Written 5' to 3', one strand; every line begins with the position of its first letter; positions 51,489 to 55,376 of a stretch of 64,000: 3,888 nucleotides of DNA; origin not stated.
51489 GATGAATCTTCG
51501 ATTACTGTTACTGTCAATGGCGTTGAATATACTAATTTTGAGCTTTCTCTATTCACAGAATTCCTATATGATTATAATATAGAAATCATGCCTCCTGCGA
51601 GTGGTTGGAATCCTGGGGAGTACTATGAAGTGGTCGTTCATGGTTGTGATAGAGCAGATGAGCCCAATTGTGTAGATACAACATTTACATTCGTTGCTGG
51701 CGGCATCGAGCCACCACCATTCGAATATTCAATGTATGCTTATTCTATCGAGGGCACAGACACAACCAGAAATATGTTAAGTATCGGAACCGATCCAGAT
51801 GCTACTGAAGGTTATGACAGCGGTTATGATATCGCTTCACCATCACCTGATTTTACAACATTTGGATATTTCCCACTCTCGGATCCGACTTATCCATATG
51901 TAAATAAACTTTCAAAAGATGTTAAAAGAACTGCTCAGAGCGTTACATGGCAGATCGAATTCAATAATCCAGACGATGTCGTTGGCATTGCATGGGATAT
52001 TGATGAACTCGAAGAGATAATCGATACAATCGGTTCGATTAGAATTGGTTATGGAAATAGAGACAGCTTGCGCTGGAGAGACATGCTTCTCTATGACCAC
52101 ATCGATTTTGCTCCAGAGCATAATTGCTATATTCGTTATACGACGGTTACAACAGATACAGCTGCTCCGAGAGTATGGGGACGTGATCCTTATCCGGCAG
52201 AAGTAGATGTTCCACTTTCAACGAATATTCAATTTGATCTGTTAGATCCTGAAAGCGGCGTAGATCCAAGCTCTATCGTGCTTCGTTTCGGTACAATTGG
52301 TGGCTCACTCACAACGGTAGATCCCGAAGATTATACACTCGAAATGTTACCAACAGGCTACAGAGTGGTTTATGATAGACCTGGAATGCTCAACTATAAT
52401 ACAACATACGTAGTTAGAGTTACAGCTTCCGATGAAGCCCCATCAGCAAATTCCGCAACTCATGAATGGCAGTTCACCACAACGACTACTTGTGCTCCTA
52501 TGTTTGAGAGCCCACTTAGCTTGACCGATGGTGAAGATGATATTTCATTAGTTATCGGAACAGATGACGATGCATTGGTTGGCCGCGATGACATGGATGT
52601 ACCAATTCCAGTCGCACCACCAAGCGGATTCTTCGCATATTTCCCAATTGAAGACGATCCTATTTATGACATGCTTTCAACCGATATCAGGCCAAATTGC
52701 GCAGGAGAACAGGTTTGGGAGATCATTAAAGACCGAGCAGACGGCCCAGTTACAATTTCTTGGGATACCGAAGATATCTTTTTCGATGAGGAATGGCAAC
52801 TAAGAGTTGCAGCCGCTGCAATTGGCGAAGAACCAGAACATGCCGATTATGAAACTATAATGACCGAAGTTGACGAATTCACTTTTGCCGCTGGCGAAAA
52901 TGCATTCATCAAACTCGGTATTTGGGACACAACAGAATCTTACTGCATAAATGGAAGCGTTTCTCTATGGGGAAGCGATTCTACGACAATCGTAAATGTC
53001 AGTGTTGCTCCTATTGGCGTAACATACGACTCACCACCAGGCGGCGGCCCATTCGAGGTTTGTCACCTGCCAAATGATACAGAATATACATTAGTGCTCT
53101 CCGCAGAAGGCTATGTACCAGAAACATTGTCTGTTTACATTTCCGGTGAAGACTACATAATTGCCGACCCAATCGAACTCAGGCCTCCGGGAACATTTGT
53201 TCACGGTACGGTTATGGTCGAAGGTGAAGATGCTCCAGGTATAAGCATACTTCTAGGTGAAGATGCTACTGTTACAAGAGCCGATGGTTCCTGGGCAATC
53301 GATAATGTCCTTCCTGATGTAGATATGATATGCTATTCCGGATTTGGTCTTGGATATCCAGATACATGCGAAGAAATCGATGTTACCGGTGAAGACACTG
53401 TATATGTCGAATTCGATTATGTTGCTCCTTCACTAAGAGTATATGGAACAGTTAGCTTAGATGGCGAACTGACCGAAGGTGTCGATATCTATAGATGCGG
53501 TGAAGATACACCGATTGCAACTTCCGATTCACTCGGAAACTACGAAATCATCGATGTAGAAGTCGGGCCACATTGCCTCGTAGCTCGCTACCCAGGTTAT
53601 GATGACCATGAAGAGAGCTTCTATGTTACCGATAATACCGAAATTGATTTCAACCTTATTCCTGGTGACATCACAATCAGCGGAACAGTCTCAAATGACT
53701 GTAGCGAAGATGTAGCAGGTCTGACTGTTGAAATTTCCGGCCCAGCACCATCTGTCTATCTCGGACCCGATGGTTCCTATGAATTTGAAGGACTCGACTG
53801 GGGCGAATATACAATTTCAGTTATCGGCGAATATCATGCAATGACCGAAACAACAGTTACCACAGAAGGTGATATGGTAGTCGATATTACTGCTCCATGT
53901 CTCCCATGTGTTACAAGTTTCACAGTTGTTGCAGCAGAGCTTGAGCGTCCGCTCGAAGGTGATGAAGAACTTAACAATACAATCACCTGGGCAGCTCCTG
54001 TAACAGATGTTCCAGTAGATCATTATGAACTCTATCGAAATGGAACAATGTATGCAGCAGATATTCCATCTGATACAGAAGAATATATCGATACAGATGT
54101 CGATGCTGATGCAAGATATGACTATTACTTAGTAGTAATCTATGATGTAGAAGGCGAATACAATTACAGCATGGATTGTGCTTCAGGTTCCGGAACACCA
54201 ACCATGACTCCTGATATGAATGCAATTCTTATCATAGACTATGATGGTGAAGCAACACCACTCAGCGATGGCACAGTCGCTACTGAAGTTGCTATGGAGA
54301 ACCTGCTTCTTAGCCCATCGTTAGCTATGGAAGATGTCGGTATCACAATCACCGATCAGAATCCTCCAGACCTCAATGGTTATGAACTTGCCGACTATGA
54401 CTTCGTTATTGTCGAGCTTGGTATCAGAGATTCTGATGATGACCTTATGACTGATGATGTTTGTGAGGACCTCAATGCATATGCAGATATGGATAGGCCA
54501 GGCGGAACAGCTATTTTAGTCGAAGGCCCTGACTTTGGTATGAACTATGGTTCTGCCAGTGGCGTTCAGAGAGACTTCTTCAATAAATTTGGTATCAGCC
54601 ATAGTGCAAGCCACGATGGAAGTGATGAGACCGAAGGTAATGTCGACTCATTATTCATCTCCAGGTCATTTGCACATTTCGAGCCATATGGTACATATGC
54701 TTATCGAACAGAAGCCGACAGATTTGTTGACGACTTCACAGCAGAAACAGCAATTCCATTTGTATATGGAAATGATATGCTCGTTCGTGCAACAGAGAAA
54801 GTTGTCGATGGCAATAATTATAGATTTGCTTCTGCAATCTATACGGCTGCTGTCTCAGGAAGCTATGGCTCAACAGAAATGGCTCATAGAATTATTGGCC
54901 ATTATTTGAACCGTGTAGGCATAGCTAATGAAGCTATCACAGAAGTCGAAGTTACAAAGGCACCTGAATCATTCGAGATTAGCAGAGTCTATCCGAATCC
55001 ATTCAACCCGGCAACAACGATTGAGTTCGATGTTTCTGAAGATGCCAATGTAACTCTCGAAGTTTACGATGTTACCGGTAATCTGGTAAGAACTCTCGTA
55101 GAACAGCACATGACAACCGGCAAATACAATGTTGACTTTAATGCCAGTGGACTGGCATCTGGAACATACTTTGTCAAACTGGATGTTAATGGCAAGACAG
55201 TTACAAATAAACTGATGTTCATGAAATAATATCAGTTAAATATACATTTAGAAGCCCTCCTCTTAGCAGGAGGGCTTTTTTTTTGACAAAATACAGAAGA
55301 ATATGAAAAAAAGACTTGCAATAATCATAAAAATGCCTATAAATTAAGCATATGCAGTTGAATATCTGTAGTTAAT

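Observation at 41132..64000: Tandem array of four giant, highly acidic secreted proteins with T9SS C-terminal sorting domains, each independently transcribed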

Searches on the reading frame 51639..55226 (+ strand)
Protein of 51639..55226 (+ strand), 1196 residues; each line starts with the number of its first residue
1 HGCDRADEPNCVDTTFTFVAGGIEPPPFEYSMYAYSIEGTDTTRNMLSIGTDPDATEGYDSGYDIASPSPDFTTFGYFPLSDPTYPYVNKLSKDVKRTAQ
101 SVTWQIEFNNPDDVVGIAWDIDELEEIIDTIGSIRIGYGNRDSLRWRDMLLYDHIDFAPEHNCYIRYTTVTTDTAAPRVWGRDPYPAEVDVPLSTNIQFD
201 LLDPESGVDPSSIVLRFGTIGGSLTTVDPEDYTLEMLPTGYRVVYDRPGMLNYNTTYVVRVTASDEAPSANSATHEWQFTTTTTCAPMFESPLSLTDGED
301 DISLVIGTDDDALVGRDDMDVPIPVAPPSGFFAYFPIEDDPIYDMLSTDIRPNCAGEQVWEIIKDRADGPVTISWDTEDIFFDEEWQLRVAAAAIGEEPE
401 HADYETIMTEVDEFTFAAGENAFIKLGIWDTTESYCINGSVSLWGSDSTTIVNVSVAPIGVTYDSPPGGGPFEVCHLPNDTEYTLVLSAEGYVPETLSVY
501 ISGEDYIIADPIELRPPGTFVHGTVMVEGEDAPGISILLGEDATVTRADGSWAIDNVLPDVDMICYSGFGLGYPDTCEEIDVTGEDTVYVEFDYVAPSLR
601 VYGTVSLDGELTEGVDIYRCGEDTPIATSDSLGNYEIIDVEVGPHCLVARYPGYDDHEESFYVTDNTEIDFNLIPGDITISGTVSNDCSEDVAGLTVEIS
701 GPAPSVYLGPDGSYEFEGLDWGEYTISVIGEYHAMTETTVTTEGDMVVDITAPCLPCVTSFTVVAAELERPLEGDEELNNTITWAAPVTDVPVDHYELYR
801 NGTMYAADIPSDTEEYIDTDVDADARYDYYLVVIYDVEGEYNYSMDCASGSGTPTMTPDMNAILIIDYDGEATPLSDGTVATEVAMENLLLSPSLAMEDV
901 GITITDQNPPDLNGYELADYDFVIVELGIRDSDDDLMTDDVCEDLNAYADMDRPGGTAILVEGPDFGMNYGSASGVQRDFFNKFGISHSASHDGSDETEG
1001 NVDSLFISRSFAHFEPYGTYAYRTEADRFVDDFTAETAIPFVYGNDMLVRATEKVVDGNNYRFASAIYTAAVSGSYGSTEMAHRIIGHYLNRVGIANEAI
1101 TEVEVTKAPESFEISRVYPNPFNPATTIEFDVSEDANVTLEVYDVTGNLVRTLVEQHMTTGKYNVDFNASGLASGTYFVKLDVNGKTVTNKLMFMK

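Call 59: predict_structure(alignment_id=A6)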
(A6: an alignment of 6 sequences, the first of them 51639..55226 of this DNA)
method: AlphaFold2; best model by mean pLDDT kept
length: 1196 residues; sequences in the alignment: 6
mean_pLDDT: 59.2   pTM: 0.31
mean pLDDT of the five models: 59.2, 58.1, 56.3, 55.8, 54.9
residues with pLDDT >= 90: 28; 70-90: 388; 50-70: 385; < 50: 395
segments of 3 or more residues with pLDDT < 50: 1-73, 80-90, 97-99, 109-113, 283-290, 307-357, 394-402, 428-434, 445-447, 492-494, 516-519, 554-597, 840-842, 854-860, 872-879, 930-935, 964-969, 985-1061, 1066-1085, 1094-1109, 1116-1123, 1190-1196
pLDDT, mean of each block of 10 residues (from residue 1): 27 29 32 44 38 34 26 47 42 50 55 58 60 69 63 65 67 71 67 78 80 89 84 80 82 80 84 85 46 63 49 32 26 37 35 44 58 70 58 48 60 70 52 56 56 61 67 63 59 58 56 50 68 65 68 44 36 37 37 48 80 86 84 84 77 75 72 70 79 80 74 82 81 77 78 75 63 56 80 82 79 81 65 72 58 45 69 46 60 54 71 69 66 60 80 63 52 65 50 29 34 31 31 25 28 35 49 34 49 45 35 48 58 78 67 84 72 57 63 35
secondary structure, 60 per line:
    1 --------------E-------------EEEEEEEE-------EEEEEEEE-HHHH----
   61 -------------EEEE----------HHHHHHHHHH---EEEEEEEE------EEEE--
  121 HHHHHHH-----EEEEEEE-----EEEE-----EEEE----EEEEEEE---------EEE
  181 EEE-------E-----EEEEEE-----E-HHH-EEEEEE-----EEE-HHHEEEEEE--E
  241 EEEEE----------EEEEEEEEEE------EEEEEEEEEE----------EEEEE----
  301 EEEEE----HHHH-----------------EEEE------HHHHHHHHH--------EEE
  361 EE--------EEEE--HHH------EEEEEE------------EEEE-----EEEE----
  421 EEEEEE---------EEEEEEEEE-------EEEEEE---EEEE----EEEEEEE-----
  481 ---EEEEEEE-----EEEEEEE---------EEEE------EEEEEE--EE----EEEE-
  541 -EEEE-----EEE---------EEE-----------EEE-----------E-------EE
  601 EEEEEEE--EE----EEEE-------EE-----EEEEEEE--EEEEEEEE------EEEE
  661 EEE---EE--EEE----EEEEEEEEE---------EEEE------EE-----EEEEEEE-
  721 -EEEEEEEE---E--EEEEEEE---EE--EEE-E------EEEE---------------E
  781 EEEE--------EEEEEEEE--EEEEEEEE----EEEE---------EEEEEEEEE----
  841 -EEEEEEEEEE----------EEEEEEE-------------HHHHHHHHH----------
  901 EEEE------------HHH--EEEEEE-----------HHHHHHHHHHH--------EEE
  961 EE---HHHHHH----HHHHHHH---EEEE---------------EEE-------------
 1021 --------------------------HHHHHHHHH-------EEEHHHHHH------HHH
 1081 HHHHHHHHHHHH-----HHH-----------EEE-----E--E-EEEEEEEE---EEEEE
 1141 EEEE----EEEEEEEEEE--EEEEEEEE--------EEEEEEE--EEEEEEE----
elements in order (helices of 4 or more, strands of 3 or more residues): E29-36 E44-51 H53-56 E74-77 H88-97 E101-108 E115-118 H121-127 E133-139 E145-148 E154-157 E162-168 E178-183 E197-202 E214-219 E225-227 E232-237 E240-245 E256-265 E272-281 E292-296 E301-305 H310-313 E331-334 H341-349 E358-362 E371-374 E386-391 E404-407 E413-416 E421-426 E436-444 E452-457 E461-464 E469-475 E484-490 E496-502 E512-515 E522-527 E536-539 E542-545 E551-553 E563-565 E577-579 E599-607 E616-619 E634-640 E643-650 E657-663 E671-673 E678-686 E696-699 E713-719 E722-729 E736-742 E750-752 E761-764 E780-784 E793-800 E803-810 E815-818 E828-836 E842-851 E862-868 H882-890 E901-904 E922-927 H939-949 E958-962 H966-971 H976-982 E986-989 E1005-1007 H1047-1055 E1063-1065 H1066-1071 H1078-1092 E1112-1114 E1125-1132 E1136-1144 E1149-1158 E1161-1168 E1177-1183 E1186-1192
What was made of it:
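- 50499..55229 (+): B: 1576-aa T9SS cargo protein and the positional ortholog of the gene that follows A in every genome. Architecture: M - Ig - Ig - M - Big_5 - M - about 4-5 CarboxypepD_reg - FN3-like - alpha/beta C-domain - CTD. Structure model: call 59.
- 54201..54968 (+): B residues 1235-1490: alpha/beta C-domain, probably a ThuA / class-I glutamine-amidotransferase-like fold without a Cys/His catalytic set. The model shows a beta-alpha-beta pattern at pLDDT 45-70 (call 59).
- Tried and rejected: AlphaFold2 of B residues 381-1576 gave pLDDT 59 (call 59).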

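Call 61: fold_search(model_id=the predicted structure, library=pdb)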
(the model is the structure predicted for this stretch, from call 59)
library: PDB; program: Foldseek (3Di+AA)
matches with E <= 10: 1596; with E <= 0.001: 144
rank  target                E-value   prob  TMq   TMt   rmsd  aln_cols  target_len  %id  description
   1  8q6t_I                1.2e-10  0.99  0.06  0.07  82.4      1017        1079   11  Helical reconstruction of the relaxed thick filament from FIB milled left ventricular mouse myofibrils (released 2023-11-01)
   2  6fwv_A                2.7e-10  1.00  0.08  0.14  33.5       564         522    8  The Bacillus anthracis TIE protein (released 2018-08-08)
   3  6fwv_B                8.4e-10  1.00  0.08  0.15  32.9       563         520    8  The Bacillus anthracis TIE protein (released 2018-08-08)
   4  9ozc_A                5.0e-09  1.00  0.09  0.07  33.4      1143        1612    9  Cryo-EM structure of 1:2:1 ROS1/NEL/NICOL holo-complex, conformation 1. (released 2026-02-25)
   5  10ps                  2.2e-08  1.00  0.09  0.17  28.7       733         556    8  Crystal structure of SdrD A2-A3-B1-B2 domains from Staphylococcus aureus JH1 (released 2026-02-11)
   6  8dh8_A                7.6e-08  0.99  0.09  0.14  37.5       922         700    8  Leptin-bound leptin receptor complex-full ECD (released 2023-04-19)
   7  8v29_C                1.2e-07  0.91  0.07  0.10  43.2       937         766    8  Cryo-EM structure of human type I OSM receptor complex: model for full extracellular assembly (released 2024-11-20)
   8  3l5h_A                1.3e-07  0.99  0.07  0.13  25.8       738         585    8  Crystal structure of the full ectodomain of human gp130: New insights into the molecular assembly of receptor complexe (released 2010-05-19)
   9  8qox_B                3.6e-07  1.00  0.08  0.18  17.1       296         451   14  Two-component assembly of SlaA and SlaB S-layer proteins of Sulfolobus acidocaldarius (released 2024-02-21)
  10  3rfz_E                3.8e-07  0.97  0.09  0.13  30.7       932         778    8  Crystal structure of the FimD usher bound to its cognate FimC:FimH substrate (released 2011-06-01)
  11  1fnf                  4.3e-07  1.00  0.07  0.18  33.5       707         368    7  FRAGMENT OF HUMAN FIBRONECTIN ENCOMPASSING TYPE-III REPEATS 7 THROUGH 10 (released 1996-01-29)
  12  3b43                  5.9e-07  0.96  0.08  0.14  39.1       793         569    8  I-band fragment I65-I70 from titin (released 2008-01-22)
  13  9npf_C                6.5e-07  0.96  0.09  0.12  29.9       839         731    9  Crystal structure of the inactive conformation of a glycoside hydrolase (CapGH2b) from the GH2 family in the space gro (released 2025-11-12)
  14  9ozh_D                8.1e-07  0.96  0.09  0.07  33.6      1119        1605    9  Cryo-EM structure of 1:2:1 ROS1/NEL/NICOL holo-complex, conformation 2. (released 2026-02-25)
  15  8x80_A                1.5e-06  0.90  0.09  0.12  41.8      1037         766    8  Structure of leptin-LepR trimer with a small gap (released 2024-08-07)
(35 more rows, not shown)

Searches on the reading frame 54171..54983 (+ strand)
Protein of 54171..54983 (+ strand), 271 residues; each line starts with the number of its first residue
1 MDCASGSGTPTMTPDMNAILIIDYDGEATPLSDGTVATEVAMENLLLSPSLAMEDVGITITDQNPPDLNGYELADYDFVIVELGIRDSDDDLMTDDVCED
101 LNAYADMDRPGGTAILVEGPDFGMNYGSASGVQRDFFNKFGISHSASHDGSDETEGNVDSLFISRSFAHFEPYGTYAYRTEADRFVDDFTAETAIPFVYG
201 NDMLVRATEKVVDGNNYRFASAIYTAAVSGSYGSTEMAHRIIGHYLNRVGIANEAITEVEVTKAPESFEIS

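Call 27: search_solved_structures(query=A3, max_evalue=10)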
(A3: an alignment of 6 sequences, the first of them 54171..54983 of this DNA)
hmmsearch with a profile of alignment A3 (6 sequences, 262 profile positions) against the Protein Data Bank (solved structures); distinct sequences matched with E-value up to 10: 7.
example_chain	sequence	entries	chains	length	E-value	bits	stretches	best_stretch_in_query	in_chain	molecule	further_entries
1j6o_A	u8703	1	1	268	0.38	13.1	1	51-131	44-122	TatD-related deoxyribonuclease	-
2myu_A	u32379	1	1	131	0.56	12.6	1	49-79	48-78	Glutaredoxin arsenate reductase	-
2ou3_A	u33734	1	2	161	0.62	12.4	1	174-252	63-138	Tellurite resistance protein of COG3793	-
2l17_A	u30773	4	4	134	0.65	12.4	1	49-79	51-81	Arsenate reductase | Glutaredoxin arsenate reductase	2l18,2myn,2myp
2l19_A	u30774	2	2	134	0.7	12.2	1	49-78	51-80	Arsenate reductase | Glutaredoxin arsenate reductase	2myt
2cyj_A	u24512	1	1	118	1.4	11.3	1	62-84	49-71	hypothetical protein PH1505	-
2kjz_A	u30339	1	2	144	1.4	11.3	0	30-74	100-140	ATC0852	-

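Call 28: search_protein_families(library=pfam, alignment_id=A3, max_evalue=10)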
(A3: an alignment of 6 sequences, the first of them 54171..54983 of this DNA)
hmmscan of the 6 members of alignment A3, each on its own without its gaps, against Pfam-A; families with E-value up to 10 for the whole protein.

A. member 1, window:54171-54983:+ (271 aa): 0 families

B. families by the number of members that match (of 6 scanned): 2 families
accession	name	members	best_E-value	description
PF13472.12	Lipase_GDSL_2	1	0.063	GDSL-like Lipase/Acylhydrolase family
PF25417.1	DUF7889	1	0.22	Family of unknown function (DUF7889)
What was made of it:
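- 54201..54968 (+): No Pfam or PDB sequence hit was found (calls 27, 28).
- On Class-I glutamine amidotransferase / ThuA-like (alpha/beta C-domain of B): There is no Pfam hit (call 28).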
